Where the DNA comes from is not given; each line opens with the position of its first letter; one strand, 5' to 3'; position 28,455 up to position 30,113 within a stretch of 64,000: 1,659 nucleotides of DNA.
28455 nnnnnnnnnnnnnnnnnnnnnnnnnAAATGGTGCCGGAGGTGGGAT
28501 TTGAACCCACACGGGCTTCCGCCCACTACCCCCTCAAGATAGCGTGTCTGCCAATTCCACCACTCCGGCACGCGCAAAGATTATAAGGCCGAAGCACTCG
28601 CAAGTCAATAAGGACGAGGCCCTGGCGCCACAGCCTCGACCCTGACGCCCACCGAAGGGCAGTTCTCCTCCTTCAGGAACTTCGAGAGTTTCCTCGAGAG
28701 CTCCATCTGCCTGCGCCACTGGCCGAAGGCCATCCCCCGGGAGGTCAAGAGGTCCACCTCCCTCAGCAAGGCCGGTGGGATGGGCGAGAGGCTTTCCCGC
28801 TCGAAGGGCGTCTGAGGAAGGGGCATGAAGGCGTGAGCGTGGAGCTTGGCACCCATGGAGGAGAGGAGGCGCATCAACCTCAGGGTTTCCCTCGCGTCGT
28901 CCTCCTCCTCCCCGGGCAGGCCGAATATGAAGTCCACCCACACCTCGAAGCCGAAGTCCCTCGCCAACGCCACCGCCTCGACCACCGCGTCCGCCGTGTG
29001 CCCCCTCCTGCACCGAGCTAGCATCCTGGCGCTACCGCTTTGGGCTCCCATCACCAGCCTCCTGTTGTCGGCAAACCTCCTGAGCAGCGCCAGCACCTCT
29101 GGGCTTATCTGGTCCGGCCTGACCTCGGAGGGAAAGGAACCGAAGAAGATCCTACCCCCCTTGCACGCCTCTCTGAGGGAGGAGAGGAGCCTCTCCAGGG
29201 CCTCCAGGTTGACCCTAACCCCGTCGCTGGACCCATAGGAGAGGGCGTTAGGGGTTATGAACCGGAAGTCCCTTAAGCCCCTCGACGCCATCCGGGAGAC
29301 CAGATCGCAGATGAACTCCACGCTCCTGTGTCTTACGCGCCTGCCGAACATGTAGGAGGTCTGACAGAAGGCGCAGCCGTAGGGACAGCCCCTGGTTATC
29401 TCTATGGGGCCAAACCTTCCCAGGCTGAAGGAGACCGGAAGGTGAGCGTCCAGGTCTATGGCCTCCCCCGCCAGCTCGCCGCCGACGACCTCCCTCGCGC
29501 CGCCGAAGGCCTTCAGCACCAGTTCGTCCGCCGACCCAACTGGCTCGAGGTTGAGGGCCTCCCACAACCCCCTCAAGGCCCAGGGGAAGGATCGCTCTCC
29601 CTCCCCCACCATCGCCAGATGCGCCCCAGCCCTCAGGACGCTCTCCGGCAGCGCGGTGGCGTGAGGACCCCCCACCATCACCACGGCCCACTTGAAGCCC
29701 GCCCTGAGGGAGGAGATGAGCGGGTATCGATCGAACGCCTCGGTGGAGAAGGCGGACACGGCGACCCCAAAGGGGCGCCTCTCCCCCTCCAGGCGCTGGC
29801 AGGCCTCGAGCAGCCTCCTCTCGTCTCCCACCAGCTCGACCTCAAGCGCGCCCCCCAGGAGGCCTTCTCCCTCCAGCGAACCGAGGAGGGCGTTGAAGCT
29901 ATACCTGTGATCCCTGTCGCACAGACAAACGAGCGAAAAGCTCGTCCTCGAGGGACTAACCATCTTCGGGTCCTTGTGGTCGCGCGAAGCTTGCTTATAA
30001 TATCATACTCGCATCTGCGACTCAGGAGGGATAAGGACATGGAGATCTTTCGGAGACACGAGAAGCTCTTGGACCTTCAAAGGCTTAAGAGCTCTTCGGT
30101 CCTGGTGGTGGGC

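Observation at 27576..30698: tRNA-Leu-flanked neighbourhood: exported small protein, PduO adenosyltransferase, B12-binding radical SAM divergent from a stand-alone ThiF-like E1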

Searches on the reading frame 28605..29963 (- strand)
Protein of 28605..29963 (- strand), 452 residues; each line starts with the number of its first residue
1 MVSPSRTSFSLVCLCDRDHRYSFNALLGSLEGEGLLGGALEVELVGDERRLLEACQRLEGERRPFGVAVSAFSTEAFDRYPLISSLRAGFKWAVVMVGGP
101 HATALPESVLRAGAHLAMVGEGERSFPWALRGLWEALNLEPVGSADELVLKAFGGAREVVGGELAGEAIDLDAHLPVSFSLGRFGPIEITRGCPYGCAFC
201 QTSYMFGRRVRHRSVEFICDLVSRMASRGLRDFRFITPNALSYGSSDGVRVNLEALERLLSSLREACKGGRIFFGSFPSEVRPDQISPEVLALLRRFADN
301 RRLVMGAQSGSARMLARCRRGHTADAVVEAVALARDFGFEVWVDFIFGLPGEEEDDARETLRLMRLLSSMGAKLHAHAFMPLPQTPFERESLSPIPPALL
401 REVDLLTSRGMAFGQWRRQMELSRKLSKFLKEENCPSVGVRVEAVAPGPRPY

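Call 4: search_protein_families(library=pfam, proteins=[window:28605-29963:-], max_evalue=0.01)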
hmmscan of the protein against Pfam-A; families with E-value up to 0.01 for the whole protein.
window:28605-29963:- (452 aa): 2 families
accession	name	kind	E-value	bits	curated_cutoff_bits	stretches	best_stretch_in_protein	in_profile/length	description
PF04055.27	Radical_SAM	-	9.4e-25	88.1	29.5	1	187-363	1-165/166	Radical SAM superfamily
PF02310.24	B12-binding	-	5.5e-08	33.1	32.1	1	21-126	15-117/121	B12 binding domain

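Call 5: search_protein_families(library=ncbifam, proteins=[window:28605-29963:-], max_evalue=0.01)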
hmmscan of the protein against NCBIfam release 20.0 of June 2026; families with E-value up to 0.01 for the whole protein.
window:28605-29963:- (452 aa): 42 families (the best 25 are shown)
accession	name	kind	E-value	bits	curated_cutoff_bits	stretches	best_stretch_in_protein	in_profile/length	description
TIGR04013.1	B12_SAM_MJ_1487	hypoth_equivalog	3.5e-116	388.2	251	1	14-416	4-382/382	TIGR04013 family B12-binding domain/radical SAM domain-containing protein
TIGR04014.1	B12_SAM_MJ_0865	equivalog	2e-32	112.6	360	1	94-389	70-356/434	methyl-coenzyme M reductase glutamine C-methyltransferase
TIGR00089.1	TIGR00089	subfamily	9e-19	67.6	251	1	186-386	142-335/429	MiaB/RimO family radical SAM methylthiotransferase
TIGR01579.1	MiaB-like-C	equivalog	4.4e-17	62.5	357.05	1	187-386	143-335/416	tRNA (N(6)-L-threonylcarbamoyladenosine(37)-C(2))-methylthiotransferase MtaB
NF050148.1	rSAM_ApyD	equivalog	7.8e-16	57.6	750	1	95-386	106-388/645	RiPP biosynthesis radical SAM protein ApyD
TIGR04072.2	rSAM_ladder_B12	equivalog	1.8e-15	56.5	360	1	91-368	97-350/443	lipid biosynthesis B12-binding/radical SAM protein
TIGR01574.1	miaB-methiolase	equivalog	7.2e-15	54.9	355.3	1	185-365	146-323/437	tRNA (N6-isopentenyl adenosine(37)-C2)-methylthiotransferase MiaB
NF010916.0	PRK14336.1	equivalog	1.1e-14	54.1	606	1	187-390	128-324/418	tRNA (N6-isopentenyl adenosine(37)-C2)-methylthiotransferase MiaB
TIGR03994.1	rSAM_HemZ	equivalog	3.3e-13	49.5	321.4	1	193-376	94-275/401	coproporphyrinogen dehydrogenase HemZ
TIGR03960.1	rSAM_fuse_unch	hypoth_equivalog_domain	8.5e-13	47.7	462.3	1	187-364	256-421/605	TIGR03960 family B12-binding radical SAM protein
TIGR01212.1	TIGR01212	equivalog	2.6e-12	46.5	180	1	281-376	116-214/302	tRNA modification radical SAM protein MnmL/YtqA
TIGR01578.1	MiaB-like-B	hypoth_equivalog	1.2e-11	44.1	314.7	1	185-386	135-329/421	tRNA (N(6)-L-threonylcarbamoyladenosine(37)-C(2))-methylthiotransferase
NF006064.0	PRK08207.2-2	equivalog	2.5e-11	43.2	504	1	193-376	154-337/465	coproporphyrinogen III oxidase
TIGR03471.1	HpnJ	equivalog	9e-11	41.3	577.6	1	298-365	296-363/472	hopanoid biosynthesis associated radical SAM protein HpnJ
NF006066.0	PRK08207.2-5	equivalog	2.4e-10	39.7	1117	1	275-378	281-385/518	coproporphyrinogen III oxidase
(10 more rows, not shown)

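Call 8: find_encoding_contigs(protein=window:28605-29963:-, flank=6000, max_places=6)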
Protein window:28605-29963:- (452 aa): 7 contigs read that carry it; 5 places shown.
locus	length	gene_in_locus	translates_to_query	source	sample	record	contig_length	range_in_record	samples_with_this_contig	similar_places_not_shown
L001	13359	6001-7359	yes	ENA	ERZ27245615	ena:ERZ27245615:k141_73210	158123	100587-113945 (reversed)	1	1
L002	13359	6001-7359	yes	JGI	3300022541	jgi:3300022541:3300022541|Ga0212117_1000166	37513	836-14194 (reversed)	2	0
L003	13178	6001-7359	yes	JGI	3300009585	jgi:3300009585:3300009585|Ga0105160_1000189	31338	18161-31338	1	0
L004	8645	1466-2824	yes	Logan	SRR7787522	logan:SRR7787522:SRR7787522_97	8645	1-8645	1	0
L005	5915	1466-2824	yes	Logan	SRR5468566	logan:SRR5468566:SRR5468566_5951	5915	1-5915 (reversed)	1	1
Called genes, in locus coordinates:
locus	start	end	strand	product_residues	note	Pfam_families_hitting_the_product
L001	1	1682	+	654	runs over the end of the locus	PF04760:IF2_N, PF00009:GTP_EFTU, PF01926:MMR_HSR1, PF03144:GTP_EFTU_D2 (faint), PF22042:EF-G_D2, PF11987:IF-2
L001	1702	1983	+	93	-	PF04456:DUF503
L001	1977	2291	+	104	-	PF02033:RBFA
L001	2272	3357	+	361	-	PF01368:DHH, PF02272:DHHA1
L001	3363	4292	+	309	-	PF01509:TruB_N, PF16198:TruB_C_2 (weak)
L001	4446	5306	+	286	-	PF06574:FAD_syn, PF01687:Flavokinase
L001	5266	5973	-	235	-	PF00899:ThiF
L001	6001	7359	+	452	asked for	PF02310:B12-binding, PF04055:Radical_SAM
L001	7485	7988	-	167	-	PF01923:Cob_adeno_trans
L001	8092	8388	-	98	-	-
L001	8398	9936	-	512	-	PF02142:MGS, PF01808:AICARFT_IMPCHas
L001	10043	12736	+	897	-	PF07517:SecA_DEAD, PF01043:SecA_PP_bind, PF21090:P-loop_SecA, PF07516:SecA_SW, PF02810:SEC-C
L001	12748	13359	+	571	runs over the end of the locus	PF03485:Arg_tRNA_synt_N, PF00750:tRNA-synt_1d, PF05746:DALR_1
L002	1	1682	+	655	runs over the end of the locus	PF04760:IF2_N, PF00009:GTP_EFTU, PF01926:MMR_HSR1, PF03144:GTP_EFTU_D2 (faint), PF22042:EF-G_D2, PF11987:IF-2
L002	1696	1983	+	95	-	PF04456:DUF503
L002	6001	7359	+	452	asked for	PF02310:B12-binding, PF04055:Radical_SAM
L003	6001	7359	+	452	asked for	PF02310:B12-binding, PF04055:Radical_SAM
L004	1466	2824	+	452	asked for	PF02310:B12-binding, PF04055:Radical_SAM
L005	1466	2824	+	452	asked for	PF02310:B12-binding, PF04055:Radical_SAM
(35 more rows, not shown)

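Call 9: find_homologous_proteins(query=window:28605-29963:-, max_evalue=1e-10)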
Query window:28605-29963:- (452 aa): 2822 proteins with E <= 1e-10 among 8000 candidates; the best 120 are listed.
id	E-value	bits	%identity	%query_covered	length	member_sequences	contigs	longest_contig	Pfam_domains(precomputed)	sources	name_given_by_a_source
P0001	1.4e-298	1008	100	100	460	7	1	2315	PF04055.28,PF02310.25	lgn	-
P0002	5.0e-106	373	45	94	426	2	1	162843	PF04055.28,PF02310.25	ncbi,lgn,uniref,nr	ncbi:TIGR04013 family B12-binding domain/radical SAM domain-containing protein [Thermodesulfobacteri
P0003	3.1e-105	371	44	94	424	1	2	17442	PF04055.28,PF02310.25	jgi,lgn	jgi:B12-binding domain/radical SAM domain protein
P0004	3.8e-104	367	43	94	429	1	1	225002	PF04055.28,PF02310.25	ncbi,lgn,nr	ncbi:MAG: TIGR04013 family B12-binding domain/radical SAM domain-containing protein [Thermodesulfoba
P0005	4.6e-104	367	43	94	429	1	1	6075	PF04055.28,PF02310.25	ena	-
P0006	8.1e-104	366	44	94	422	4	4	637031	PF04055.28,PF02310.25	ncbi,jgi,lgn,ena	-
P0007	9.6e-104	366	43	94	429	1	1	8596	PF04055.28,PF02310.25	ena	-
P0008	1.2e-103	365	43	94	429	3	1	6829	PF04055.28,PF02310.25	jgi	-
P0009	1.2e-103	365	44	94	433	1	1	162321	PF04055.28,PF02310.25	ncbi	-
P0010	1.3e-103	365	43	92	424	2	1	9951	PF04055.28,PF02310.25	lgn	-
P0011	1.8e-103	365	45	92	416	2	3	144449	PF04055.28,PF02310.25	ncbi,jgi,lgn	-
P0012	1.9e-103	365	42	95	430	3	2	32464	PF04055.28,PF02310.25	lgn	-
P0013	2.4e-103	364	44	94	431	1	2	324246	PF04055.28,PF02310.25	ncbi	-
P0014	3.3e-103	364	43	94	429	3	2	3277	PF04055.28,PF02310.25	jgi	-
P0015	5.0e-103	363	45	92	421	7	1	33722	PF04055.28,PF02310.25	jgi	-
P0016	5.4e-103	363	43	94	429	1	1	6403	PF04055.28,PF02310.25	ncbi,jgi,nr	ncbi:MAG TPA: TIGR04013 family B12-binding domain/radical SAM domain-containing protein [Thermodesul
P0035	5.2e-100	353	41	95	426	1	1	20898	PF04055.28,PF02310.25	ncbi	ncbi:MAG: TIGR04013 family B12-binding domain/radical SAM domain-containing protein [Dictyoglomaceae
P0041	1.8e-99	352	42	94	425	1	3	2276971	PF04055.28,PF02310.25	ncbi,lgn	ncbi:TIGR04013 family B12-binding domain/radical SAM domain-containing protein [Thermodesulfovibrio 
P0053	7.5e-99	350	43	94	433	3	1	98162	PF04055.28,PF02310.25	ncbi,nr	ncbi:MAG: TIGR04013 family B12-binding domain/radical SAM domain-containing protein [Thermodesulfoba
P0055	1.0e-98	349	44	91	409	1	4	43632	PF04055.28,PF02310.25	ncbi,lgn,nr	ncbi:MAG: TIGR04013 family B12-binding domain/radical SAM domain-containing protein [Elusimicrobia b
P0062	5.4e-98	347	45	91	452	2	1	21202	PF04055.28,PF02310.25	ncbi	ncbi:MAG: TIGR04013 family B12-binding domain/radical SAM domain-containing protein [Thermodesulfoba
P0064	6.7e-98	347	41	96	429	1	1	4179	PF04055.28,PF02310.25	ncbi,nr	ncbi:MAG: TIGR04013 family B12-binding domain/radical SAM domain-containing protein [Dictyoglomaceae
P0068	1.3e-97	346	44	92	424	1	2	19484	PF04055.28,PF02310.25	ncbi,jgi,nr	ncbi:MAG: TIGR04013 family B12-binding domain/radical SAM domain-containing protein [Nitrospirae bac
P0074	3.5e-97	344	42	94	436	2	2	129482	PF04055.28,PF02310.25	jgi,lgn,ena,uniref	uniref:TIGR04013 family B12-binding domain/radical SAM domain-containing protein n=1 Tax=Thermodesul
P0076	4.8e-97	344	41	94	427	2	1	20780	PF04055.28,PF02310.25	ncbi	ncbi:MAG: TIGR04013 family B12-binding domain/radical SAM domain-containing protein [Dictyoglomaceae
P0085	1.5e-96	342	41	93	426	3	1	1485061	PF04055.28,PF02310.25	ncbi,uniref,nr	ncbi:TIGR04013 family B12-binding domain/radical SAM domain-containing protein [Methanocaldococcus f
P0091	2.8e-96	341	41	93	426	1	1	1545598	PF04055.28,PF02310.25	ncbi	ncbi:TIGR04013 family B12-binding domain/radical SAM domain-containing protein [Methanocaldococcus s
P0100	5.8e-96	340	40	94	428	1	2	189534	PF04055.28,PF02310.25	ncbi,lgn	ncbi:MAG: TIGR04013 family B12-binding domain/radical SAM domain-containing protein [Promethearchaeo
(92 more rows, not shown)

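Call 11: find_related_loci(query=window:28605-29963:-, collection=genome_contigs, flank=6000)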
Query window:28605-29963:- (452 aa) in genome_contigs; peptide patterns used: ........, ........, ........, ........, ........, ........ (x = any residue, [..] = any of these).
96 stretches matched a pattern; 28 encode a relative of the query (tblastn E <= 1e-3); 28 distinct loci.
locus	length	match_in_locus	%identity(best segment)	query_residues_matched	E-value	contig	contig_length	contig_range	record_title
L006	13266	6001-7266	43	8-430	2e-114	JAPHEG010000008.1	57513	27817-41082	MAG: Candidatus Thermodesulfobacterium syntrophicum isolate MCA70 c_000000000008, whole genome shotgun sequence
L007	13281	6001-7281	42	8-435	5e-113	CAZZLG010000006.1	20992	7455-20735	MAG TPA_asm: uncultured Thermodesulfatator sp. isolate binchicken_co25_102 genome assembly, contig: k141_5933, whole gen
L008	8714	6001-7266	43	8-430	4e-112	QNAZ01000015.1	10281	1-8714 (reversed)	MAG: Thermodesulfobacteriota bacterium isolate B27_G15 B27_Guay15_scaffold_01689, whole genome shotgun sequence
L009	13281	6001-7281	41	8-435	1e-108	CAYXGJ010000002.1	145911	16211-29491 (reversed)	MAG TPA_asm: uncultured Thermodesulfatator sp. isolate SRP104967_co1_29 genome assembly, contig: NODE_11_length_145911_c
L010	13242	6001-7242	43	11-426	2e-105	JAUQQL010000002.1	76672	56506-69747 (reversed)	MAG: Thermodesulfobacteriota bacterium isolate SRBZ-1.bins.32.201808 NODE_133_length_76672_cov_1.701261, whole genome sh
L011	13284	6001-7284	42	4-432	2e-103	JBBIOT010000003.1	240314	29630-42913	MAG: Caldimicrobium sp. isolate AR170220_bin_286 NODE_3_length_240314_cov_10.62, whole genome shotgun sequence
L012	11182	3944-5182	43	5-431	4e-103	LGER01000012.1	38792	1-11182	MAG: Desulfonauticus sp. 38_4375 PW_scaffold_55, whole genome shotgun sequence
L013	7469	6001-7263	44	10-431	4e-101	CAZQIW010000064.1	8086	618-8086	MAG TPA_asm: uncultured Thermodesulfatator sp. isolate binchicken_co291_173 genome assembly, contig: NODE_3050_length_80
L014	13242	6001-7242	41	11-426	6e-97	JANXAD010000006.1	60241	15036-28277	MAG: Thermodesulfobacteriaceae bacterium isolate SKYB108 NODE_6_length_60241_cov_12.075293, whole genome shotgun sequenc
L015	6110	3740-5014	38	6-434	2e-95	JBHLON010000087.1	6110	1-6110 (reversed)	MAG: Promethearchaeota archaeon isolate DZ3M.354 DZ3M.354@52793, whole genome shotgun sequence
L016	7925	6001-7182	46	17-417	6e-95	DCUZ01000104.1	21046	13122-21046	MAG TPA_asm: Holophagales bacterium UBA2201 UBA2201_contig_18934, whole genome shotgun sequence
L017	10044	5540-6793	41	7-428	2e-93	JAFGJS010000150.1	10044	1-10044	MAG: Candidatus Sumerlaeota bacterium isolate Zod_Metabat.292 k87_13818087, whole genome shotgun sequence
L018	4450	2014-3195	39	21-422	3e-90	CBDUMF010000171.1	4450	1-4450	MAG TPA_asm: uncultured Elusimicrobia bacterium isolate SRR6823441_binner13_Refined_139 genome assembly, contig: ERZ1742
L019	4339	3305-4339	43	8-353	4e-86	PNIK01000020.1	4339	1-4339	MAG: Thermodesulfobacterium geofontis isolate ZAV-08 NODE_5322_length_4339_cov_3.55299, whole genome shotgun sequence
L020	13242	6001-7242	31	8-426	1e-84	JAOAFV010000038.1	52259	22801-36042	MAG: Bacteroidales bacterium isolate SKW3 k141_627719, whole genome shotgun sequence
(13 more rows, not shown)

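Call 16: search_solved_structures(query=window:28605-29963:-, max_evalue=0.001)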
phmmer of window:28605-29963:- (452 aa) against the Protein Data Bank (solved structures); distinct sequences matched with E-value up to 0.001: 11.
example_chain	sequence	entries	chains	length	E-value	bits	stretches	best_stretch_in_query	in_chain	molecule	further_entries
9ccb_A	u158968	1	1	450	5.3e-26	94.6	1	73-365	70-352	Radical SAM core domain-containing protein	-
7mjz_A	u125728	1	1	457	4.9e-10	42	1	185-367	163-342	tRNA-2-methylthio-N(6)-dimethylallyladenosine synthase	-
7mjv_A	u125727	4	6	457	4.9e-10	42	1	185-367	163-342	tRNA-2-methylthio-N(6)-dimethylallyladenosine synthase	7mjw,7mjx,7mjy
2qgq_A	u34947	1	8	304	3.2e-07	32.8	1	186-365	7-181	Protein TM_1862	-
4jc0_A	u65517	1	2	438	6.2e-07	31.8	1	184-365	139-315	Ribosomal protein S12 methylthiotransferase RimO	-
9p2u_A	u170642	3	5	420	2.1e-06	30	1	278-404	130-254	Radical S-adenosylmethionine methyltransferase NocN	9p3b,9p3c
6fd2_B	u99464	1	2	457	1.1e-05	27.6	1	162-387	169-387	Putative apramycin biosynthetic oxidoreductase 4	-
1olt_A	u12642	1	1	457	0.00013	24.1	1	193-381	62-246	OXYGEN-INDEPENDENT COPROPORPHYRINOGEN III OXIDASE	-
6iad_A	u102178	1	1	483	0.0002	23.5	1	278-353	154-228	Histone acetyltransferase, ELP3 family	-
6iaz_A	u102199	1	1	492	0.0002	23.5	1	278-353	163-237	Histone acetyltransferase, ELP3 family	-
6ia8_A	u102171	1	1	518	0.00022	23.4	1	278-353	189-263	Histone acetyltransferase, ELP3 family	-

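Call 83: predict_structure(alignment_id=A7)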
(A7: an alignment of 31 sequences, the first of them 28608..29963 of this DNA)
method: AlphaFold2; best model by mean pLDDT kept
length: 452 residues; sequences in the alignment: 31
mean_pLDDT: 88.9   pTM: 0.86
mean pLDDT of the five models: 88.9, 88.9, 88.5, 87.7, 87.3
residues with pLDDT >= 90: 313; 70-90: 105; 50-70: 15; < 50: 19
segments of 3 or more residues with pLDDT < 50: 1-3, 437-452
pLDDT, mean of each block of 10 residues (from residue 1): 69 94 93 90 96 97 94 88 94 89 80 89 90 90 86 78 67 94 94 89 86 96 97 88 92 97 95 85 95 96 94 94 96 98 96 96 97 96 87 94 95 95 90 58 39 35
secondary structure, 60 per line:
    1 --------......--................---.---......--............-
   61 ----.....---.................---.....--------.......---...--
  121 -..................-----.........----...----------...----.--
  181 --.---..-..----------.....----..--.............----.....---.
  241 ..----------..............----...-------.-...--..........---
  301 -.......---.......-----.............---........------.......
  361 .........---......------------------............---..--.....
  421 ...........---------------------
elements in order: E9-14 H17-32 E40-45 H48-59 E65-69 H73-89 E93-97 H106-112 E116-118 H122-139 H145-153 E158-160 H202-206 H215-227 E232-236 H253-266 E271-273 H288-297 E302-308 H312-318 H324-336 E340-347 H354-369 E373-378 H397-408 H416-431

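Call 85: fold_search(model_id=the predicted structure, library=pdb)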
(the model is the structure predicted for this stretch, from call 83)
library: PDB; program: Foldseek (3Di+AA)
matches with E <= 10: 1431; with E <= 0.001: 74
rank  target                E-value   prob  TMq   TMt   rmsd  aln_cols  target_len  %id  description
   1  9ccb                  6.1e-21  1.00  0.65  0.69   6.6       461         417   24  X-ray crystal structure of methyl-coenzyme M reductase glutamine methylase (MgmA) from Methanothermobacter marburgensis  (released 2025-01-01)
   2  7mjy_A                3.5e-16  1.00  0.56  0.57   7.0       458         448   17  MiaB in the complex with s-adenosyl-L-homocysteine and RNA (released 2021-09-15)
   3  7mjz                  9.9e-16  1.00  0.61  0.62   6.0       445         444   19  The structure of MiaB with pentasulfide bridge (released 2021-09-15)
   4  9a6d_A                1.5e-15  1.00  0.60  0.60   6.6       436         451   18  Integrative model of MTAB-YVFG by crosslinking MS and deep learning (released 2024-09-18)
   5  7mjw_A                3.2e-15  1.00  0.61  0.62   5.9       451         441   18  Methylated MiaB in the complex with 5'-deoxyadenosine, methionine and RNA (released 2021-09-15)
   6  7mjv_A                3.8e-15  1.00  0.54  0.55   7.5       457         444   17  MiaB in the complex with s-adenosylmethionine and RNA (released 2021-09-15)
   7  7mjx_A                2.1e-14  1.00  0.60  0.61   6.3       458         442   17  MiaB in the complex with 5'-deoxyadenosine, methionine and RNA (released 2021-09-15)
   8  6fd2_B                7.2e-14  1.00  0.55  0.55  10.1       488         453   19  Radical SAM 1,2-diol dehydratase AprD4 in complex with its substrate paromamine (released 2018-01-17)
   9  6fd2_A                8.6e-14  1.00  0.53  0.53  10.4       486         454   18  Radical SAM 1,2-diol dehydratase AprD4 in complex with its substrate paromamine (released 2018-01-17)
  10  6wte_B                3.1e-12  1.00  0.61  0.52   6.4       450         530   16  Structure of radical S-adenosylmethionine methyltransferase, TsrM, from Kitasatospora setae with cobalamin and [4Fe-4S (released 2020-12-23)
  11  6wtf_A                9.5e-12  1.00  0.62  0.53   5.4       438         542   18  Structure of radical S-adenosylmethionine methyltransferase, TsrM, from Kitasatospora setae with tryptophan substrate  (released 2020-12-23)
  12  6wtf_B                1.3e-11  1.00  0.60  0.51   6.6       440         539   17  Structure of radical S-adenosylmethionine methyltransferase, TsrM, from Kitasatospora setae with tryptophan substrate  (released 2020-12-23)
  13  9n1c                  1.9e-11  1.00  0.59  0.44   5.1       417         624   18  Crystal structure of CysS from Corallococcus sp. CA054B with 5'-deoxyadenosine, methionine, and pantetheinylated 3-ethox (released 2026-01-28)
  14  6wte_A                1.9e-11  1.00  0.60  0.49   9.3       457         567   18  Structure of radical S-adenosylmethionine methyltransferase, TsrM, from Kitasatospora setae with cobalamin and [4Fe-4S (released 2020-12-23)
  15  9n1b                  3.4e-11  1.00  0.58  0.44   5.3       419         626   17  Crystal structure of CysS from Corallococcus sp. CA054B with 5'-deoxyadenosine, methionine, and pantetheinylated 3-metho (released 2026-01-28)
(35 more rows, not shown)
